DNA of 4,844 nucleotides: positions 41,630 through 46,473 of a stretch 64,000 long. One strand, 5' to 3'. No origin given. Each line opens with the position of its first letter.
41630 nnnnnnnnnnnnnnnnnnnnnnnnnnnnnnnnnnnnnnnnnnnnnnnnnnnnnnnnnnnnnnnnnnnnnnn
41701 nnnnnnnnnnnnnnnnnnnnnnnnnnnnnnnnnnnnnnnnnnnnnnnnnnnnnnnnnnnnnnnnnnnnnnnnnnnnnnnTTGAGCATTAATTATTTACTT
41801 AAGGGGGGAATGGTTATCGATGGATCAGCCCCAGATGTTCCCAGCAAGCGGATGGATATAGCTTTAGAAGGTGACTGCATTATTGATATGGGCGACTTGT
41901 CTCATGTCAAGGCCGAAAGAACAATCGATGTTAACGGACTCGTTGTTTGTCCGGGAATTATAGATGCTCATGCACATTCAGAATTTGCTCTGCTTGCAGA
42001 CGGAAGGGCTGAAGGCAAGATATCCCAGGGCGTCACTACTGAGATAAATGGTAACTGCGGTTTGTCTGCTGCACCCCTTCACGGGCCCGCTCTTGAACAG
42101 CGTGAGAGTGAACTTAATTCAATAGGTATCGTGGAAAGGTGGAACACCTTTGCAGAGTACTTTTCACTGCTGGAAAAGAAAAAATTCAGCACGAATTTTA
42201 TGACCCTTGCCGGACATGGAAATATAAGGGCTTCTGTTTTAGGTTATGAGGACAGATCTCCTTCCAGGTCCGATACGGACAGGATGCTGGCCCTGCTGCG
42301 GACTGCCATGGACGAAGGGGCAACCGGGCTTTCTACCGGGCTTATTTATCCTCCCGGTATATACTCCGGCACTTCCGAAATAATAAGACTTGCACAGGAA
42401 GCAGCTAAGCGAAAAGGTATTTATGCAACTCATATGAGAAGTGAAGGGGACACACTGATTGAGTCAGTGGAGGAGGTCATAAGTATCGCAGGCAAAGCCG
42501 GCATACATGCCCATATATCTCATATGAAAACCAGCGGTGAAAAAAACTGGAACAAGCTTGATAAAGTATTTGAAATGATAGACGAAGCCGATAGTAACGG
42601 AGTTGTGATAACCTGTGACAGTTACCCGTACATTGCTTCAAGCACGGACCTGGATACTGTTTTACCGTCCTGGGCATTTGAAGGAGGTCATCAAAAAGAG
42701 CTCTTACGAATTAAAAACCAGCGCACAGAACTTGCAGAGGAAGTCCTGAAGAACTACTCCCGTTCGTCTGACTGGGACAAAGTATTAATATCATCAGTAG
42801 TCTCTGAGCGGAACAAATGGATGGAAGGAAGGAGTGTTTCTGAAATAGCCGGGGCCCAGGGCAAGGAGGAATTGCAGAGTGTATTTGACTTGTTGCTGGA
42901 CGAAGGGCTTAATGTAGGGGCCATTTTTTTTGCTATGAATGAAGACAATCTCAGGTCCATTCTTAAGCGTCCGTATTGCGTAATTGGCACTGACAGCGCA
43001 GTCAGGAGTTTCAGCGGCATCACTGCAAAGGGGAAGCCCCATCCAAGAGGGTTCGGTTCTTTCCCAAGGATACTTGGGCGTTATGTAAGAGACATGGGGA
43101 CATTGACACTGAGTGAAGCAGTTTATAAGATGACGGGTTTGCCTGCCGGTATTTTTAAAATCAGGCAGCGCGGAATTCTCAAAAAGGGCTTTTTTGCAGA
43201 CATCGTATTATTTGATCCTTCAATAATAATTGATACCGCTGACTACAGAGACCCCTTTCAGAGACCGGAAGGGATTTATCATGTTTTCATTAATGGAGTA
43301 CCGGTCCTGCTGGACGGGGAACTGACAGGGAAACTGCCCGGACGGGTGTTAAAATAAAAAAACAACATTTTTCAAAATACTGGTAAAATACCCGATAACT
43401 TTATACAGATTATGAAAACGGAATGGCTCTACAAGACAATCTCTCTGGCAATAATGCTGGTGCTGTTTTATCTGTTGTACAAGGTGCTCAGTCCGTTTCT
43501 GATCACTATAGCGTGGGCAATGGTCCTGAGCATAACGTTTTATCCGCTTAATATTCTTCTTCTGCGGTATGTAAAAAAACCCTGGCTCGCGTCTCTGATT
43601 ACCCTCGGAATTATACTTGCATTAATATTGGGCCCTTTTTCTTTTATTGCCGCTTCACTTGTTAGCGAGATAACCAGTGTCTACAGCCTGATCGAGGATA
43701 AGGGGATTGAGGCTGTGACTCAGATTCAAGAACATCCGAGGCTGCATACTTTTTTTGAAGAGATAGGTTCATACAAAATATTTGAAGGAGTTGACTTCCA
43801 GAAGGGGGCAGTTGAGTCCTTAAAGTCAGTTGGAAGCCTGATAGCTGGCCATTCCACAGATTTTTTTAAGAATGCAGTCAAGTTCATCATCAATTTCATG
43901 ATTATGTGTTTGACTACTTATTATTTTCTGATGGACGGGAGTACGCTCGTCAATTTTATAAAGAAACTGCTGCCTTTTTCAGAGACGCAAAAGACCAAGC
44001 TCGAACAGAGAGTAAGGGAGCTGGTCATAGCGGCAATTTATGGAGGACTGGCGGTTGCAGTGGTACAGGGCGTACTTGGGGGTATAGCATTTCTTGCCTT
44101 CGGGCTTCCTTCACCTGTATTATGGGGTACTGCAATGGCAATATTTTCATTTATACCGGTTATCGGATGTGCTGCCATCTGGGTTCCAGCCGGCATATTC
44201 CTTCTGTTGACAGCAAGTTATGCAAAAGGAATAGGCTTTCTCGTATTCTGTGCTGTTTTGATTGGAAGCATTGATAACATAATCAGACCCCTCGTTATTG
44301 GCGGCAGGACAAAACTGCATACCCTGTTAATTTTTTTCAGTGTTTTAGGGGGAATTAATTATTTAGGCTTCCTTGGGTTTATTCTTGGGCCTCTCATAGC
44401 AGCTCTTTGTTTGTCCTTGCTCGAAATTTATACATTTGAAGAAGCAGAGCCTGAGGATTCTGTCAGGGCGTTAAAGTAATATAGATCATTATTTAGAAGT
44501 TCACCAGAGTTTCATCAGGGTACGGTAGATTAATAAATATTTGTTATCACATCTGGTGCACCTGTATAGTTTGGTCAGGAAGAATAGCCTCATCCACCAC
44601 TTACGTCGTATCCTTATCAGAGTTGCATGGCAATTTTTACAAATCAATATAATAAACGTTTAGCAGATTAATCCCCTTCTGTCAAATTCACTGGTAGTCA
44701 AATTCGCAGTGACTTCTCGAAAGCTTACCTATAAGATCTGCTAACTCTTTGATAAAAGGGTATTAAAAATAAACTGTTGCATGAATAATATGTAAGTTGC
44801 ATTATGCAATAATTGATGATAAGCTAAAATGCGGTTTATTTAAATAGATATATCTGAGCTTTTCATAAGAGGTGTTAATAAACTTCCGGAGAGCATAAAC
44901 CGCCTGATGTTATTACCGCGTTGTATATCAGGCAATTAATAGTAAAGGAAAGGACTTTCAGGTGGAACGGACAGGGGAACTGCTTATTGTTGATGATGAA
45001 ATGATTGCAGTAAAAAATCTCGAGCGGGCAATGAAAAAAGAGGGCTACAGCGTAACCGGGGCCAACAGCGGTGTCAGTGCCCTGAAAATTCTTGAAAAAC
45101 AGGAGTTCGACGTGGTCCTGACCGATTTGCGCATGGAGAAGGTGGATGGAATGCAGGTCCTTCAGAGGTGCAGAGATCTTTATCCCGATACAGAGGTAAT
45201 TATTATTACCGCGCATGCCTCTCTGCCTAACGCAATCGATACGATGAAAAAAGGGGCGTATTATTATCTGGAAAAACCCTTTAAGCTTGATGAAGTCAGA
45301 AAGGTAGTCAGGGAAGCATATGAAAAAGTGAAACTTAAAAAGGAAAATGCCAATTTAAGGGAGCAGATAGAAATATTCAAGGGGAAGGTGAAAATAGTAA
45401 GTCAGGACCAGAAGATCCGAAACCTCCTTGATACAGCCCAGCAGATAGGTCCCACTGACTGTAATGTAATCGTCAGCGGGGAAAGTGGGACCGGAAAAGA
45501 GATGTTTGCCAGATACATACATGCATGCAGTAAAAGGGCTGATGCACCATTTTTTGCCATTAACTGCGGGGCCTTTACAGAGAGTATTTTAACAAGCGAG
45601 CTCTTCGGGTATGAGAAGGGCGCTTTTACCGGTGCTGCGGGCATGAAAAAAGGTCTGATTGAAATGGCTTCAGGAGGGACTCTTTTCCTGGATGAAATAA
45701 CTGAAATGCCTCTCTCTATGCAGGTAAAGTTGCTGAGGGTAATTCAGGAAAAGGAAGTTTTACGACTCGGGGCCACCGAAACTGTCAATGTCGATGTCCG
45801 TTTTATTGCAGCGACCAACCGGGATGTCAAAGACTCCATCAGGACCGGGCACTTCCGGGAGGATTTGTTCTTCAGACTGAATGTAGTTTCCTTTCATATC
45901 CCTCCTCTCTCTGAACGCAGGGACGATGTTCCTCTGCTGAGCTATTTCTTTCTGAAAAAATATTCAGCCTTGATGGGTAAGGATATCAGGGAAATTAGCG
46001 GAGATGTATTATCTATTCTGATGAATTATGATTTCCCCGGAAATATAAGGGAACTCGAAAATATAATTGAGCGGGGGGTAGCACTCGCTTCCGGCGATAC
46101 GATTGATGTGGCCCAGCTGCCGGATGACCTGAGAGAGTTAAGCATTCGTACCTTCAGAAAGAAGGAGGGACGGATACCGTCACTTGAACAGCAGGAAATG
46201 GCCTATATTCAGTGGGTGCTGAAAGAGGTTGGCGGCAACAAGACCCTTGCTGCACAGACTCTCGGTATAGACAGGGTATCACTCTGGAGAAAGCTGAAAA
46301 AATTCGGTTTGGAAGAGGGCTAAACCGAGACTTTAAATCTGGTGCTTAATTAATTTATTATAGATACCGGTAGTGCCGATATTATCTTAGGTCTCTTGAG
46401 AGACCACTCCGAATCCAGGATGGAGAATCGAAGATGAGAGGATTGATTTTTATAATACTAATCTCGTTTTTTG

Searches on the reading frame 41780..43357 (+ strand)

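Call 7: search_protein_families(library=pfam, proteins=[window:41780-43357:+], max_evalue=0.001)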
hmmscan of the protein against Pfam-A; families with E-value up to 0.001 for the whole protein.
window:41780-43357:+ (525 aa): 2 families
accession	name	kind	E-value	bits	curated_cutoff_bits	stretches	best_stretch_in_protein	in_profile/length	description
PF07969.17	Amidohydro_3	-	2.3e-24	87.2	29.7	1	47-509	1-471/472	Amidohydrolase family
PF01979.26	Amidohydro_1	-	3.9e-11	43.2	25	1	400-508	245-344/345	Amidohydrolase family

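Call 8: search_protein_families(library=ncbifam, proteins=[window:41780-43357:+], max_evalue=0.001)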
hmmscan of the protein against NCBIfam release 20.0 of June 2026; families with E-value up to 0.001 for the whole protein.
window:41780-43357:+ (525 aa): 46 families (the best 25 are shown)
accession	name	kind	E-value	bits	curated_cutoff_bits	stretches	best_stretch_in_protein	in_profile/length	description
NF006560.0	PRK09061.1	subfamily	3.7e-61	207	340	2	6-346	29-356/517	amidohydrolase family protein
NF009060.0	PRK12394.1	equivalog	1.4e-15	56.9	442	1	1-90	1-90/381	metallo-dependent hydrolase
NF006689.0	PRK09237.1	equivalog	8.6e-13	47.6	371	1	3-92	3-94/383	amidohydrolase/deacetylase family metallohydrolase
NF006559.0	PRK09060.1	equivalog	4.9e-12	44.9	482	1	4-66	6-64/444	dihydroorotase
NF006688.0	PRK09236.1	equivalog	1.2e-11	44.1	535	1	439-481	345-387/444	dihydroorotase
TIGR00857.1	pyrC_multi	subfamily_domain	2.5e-11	43.2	279.05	1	24-138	5-119/412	dihydroorotase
NF006839.0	PRK09357.1-4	equivalog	6.9e-11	41.4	576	1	5-66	2-61/422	dihydroorotase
TIGR02033.1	D-hydantoinase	equivalog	1.5e-10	40.6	393.25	1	6-70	2-63/454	dihydropyrimidinase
NF006845.0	PRK09357.2-6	equivalog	4.5e-10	38.8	728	1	5-68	3-65/428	dihydroorotase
TIGR03121.1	one_C_dehyd_A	equivalog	4.9e-10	38.3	392.75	1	5-67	2-62/556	formylmethanofuran dehydrogenase subunit A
TIGR03583.1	EF_0837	hypoth_equivalog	1.1e-09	37.8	432.15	1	19-93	10-88/365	amidohydrolase/deacetylase family metallohydrolase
NF005791.0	PRK07627.1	equivalog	1.4e-09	37.4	442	1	7-65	5-62/425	dihydroorotase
NF002668.0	PRK02382.1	equivalog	3e-09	36.1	452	0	23-66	12-56/436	dihydroorotase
NF006252.0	PRK08393.1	equivalog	1.1e-08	34.6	617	1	5-73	3-69/424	N-ethylammeline chlorohydrolase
TIGR03178.1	allantoinase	equivalog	1.1e-08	34.4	357.85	1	22-66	15-59/441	allantoinase AllB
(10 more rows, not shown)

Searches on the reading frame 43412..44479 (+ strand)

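Call 7: search_protein_families(library=pfam, proteins=[window:43412-44479:+], max_evalue=0.001)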
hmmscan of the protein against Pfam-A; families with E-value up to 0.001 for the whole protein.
window:43412-44479:+ (355 aa): 1 family
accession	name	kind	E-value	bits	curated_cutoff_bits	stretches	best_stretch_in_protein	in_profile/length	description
PF01594.21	AI-2E_transport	-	2e-47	162.4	34.3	1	11-340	3-326/327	AI-2E family transporter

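Call 8: search_protein_families(library=ncbifam, proteins=[window:43412-44479:+], max_evalue=0.001)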
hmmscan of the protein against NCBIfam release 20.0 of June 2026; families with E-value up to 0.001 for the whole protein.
window:43412-44479:+ (355 aa): 3 families
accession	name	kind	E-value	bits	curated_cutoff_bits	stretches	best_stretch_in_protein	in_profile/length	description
TIGR02872.1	spore_ytvI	equivalog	1.1e-24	87.5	198.15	1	10-336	3-335/341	sporulation integral membrane protein YtvI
NF008216.0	PRK10983.1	equivalog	7.5e-23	81.3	305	1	11-351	16-355/370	AI-2E family transporter YdiK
NF045801.1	efflux_ABUW_0982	equivalog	1.4e-05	24.3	675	1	8-338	8-341/392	chloramphenicol efflux transporter CxpE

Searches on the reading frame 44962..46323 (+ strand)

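Call 7: search_protein_families(library=pfam, proteins=[window:44962-46323:+], max_evalue=0.001)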
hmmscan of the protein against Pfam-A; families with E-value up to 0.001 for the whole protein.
window:44962-46323:+ (453 aa): 9 families
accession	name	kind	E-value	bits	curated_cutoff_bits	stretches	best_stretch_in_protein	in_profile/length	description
PF00158.32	Sigma54_activat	-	1.1e-68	230.6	20.2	1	145-310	1-166/168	Sigma-54 interaction domain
PF00072.30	Response_reg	-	2.8e-29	102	30.2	1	8-116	2-110/111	Response regulator receiver domain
PF25601.1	AAA_lid_14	-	1.1e-24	86.5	27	1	318-394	2-78/87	AAA+ ATPase lid domain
PF14532.12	Sigma54_activ_2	-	1.2e-19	71.4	25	1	150-316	5-138/138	Sigma-54 interaction domain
PF02954.25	HTH_8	-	9.7e-13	48.1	22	1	407-448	1-42/42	Bacterial regulatory protein, Fis family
PF07728.20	AAA_5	-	1e-09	39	22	1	168-287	1-123/139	AAA domain (dynein-related subfamily)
PF00004.35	AAA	-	8.3e-06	26.7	21.2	1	169-295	1-116/131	ATPase family associated with various cellular activities (AAA)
PF01078.27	Mg_chelatase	-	3.3e-05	23.8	20.3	0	224-286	93-157/207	Magnesium chelatase, subunit ChlI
PF00493.29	MCM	-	0.00019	21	23.3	1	165-288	56-174/224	MCM P-loop domain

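Call 8: search_protein_families(library=ncbifam, proteins=[window:44962-46323:+], max_evalue=0.001)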
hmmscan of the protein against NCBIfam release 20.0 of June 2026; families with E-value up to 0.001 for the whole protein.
window:44962-46323:+ (453 aa): 120 families (the best 25 are shown)
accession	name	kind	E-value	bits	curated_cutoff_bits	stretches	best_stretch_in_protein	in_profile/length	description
NF008469.0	PRK11361.1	equivalog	1.3e-130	436.2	714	1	4-451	4-457/461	acetoacetate metabolism transcriptional regulator AtoC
TIGR01818.1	ntrC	equivalog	1e-116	390.5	558.6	1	8-423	2-414/463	nitrogen regulation protein NR(I)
NF011695.0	PRK15115.1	equivalog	3.8e-114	381.9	763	1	3-451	5-439/445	two-component system response regulator GlrR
TIGR02915.1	PEP_resp_reg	equivalog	5.8e-114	381.3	502.6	1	7-450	1-444/445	PEP-CTERM-box response regulator transcription factor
NF007689.0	PRK10365.1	equivalog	7.6e-114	380.9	760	1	6-446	7-440/441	sigma-54-dependent response regulator transcription factor ZraR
NF051870.1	NAssimRespRegNtrX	equivalog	1.2e-108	363.9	600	1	6-450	3-452/452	nitrogen assimilation response regulator NtrX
NF041552.1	TF_PrdR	equivalog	1.8e-105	353.4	795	1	116-448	244-576/577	sigma-54 dependent transcriptional regulator PrdR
NF049963.1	RespRegFlgRCampy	domain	1.5e-101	340.4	750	1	7-449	3-428/429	fla regulon two-component system response regulator FlgR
NF041946.1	LuxO_transreg_Vib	equivalog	9.3e-101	337.9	800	1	29-401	21-391/463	quorum-sensing sigma-54 dependent transcriptional regulator LuxO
NF008176.1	PRK10923.1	equivalog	8.3e-98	328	620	1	4-395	3-390/469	nitrogen regulation protein NR(I)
TIGR01817.1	nifA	equivalog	1.4e-95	321.1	528.85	1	113-386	168-438/534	nif-specific transcriptional activator NifA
NF050807.1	TransRegFlbDCaul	equivalog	3.2e-93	313.1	750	1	23-449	19-439/454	sigma-54-dependent transcriptional regulator FlbD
NF038308.1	RNA_repair_RtcR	equivalog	7.7e-90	302.2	650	1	44-449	96-517/530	RNA repair transcriptional activator RtcR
NF003451.0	PRK05022.1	equivalog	1.4e-88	297.9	476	1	122-451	167-511/512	nitric oxide reductase transcriptional regulator NorR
TIGR02329.1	propionate_PrpR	equivalog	3.8e-88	296.4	499.2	1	110-447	173-526/526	propionate catabolism operon regulatory protein PrpR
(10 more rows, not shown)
